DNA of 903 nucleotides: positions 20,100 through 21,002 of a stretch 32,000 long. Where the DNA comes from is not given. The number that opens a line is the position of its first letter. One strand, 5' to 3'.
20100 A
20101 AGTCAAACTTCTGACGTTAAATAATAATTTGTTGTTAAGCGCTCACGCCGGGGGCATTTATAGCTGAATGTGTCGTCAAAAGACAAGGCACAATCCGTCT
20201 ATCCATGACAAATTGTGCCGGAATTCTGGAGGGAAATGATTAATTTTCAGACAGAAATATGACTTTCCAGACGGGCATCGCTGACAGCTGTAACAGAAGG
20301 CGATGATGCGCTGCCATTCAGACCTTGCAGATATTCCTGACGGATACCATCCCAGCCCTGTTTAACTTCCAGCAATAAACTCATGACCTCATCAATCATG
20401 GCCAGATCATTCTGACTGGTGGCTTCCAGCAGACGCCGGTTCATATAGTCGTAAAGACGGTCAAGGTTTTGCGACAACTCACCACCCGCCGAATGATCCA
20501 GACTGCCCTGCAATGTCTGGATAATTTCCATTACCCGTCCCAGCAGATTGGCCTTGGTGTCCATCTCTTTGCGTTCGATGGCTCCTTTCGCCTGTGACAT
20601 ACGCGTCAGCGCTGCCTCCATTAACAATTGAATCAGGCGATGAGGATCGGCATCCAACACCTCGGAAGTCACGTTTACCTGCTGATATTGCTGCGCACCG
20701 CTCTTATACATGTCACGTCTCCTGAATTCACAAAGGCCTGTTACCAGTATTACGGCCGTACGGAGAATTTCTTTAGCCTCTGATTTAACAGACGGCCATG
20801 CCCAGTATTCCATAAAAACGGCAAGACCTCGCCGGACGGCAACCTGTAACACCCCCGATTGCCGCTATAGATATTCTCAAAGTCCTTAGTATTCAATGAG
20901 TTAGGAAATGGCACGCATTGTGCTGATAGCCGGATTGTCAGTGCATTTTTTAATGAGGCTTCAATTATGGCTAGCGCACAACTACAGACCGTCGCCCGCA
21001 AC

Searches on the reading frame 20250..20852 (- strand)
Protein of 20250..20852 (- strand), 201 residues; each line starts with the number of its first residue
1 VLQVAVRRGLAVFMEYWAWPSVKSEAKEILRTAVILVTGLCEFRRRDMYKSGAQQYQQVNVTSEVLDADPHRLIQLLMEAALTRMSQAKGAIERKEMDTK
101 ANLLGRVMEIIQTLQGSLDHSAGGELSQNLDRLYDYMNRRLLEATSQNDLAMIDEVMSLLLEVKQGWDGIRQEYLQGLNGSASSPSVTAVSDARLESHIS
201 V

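Call 20: search_protein_families(library=pfam, proteins=[window:20250-20852:-], max_evalue=0.001)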
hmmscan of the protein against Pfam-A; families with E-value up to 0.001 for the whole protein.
window:20250-20852:- (201 aa): 1 family
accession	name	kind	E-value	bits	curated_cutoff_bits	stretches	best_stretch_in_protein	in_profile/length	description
PF02561.19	FliS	-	2.8e-36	124.7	26.7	1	54-170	2-114/115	Flagellar protein FliS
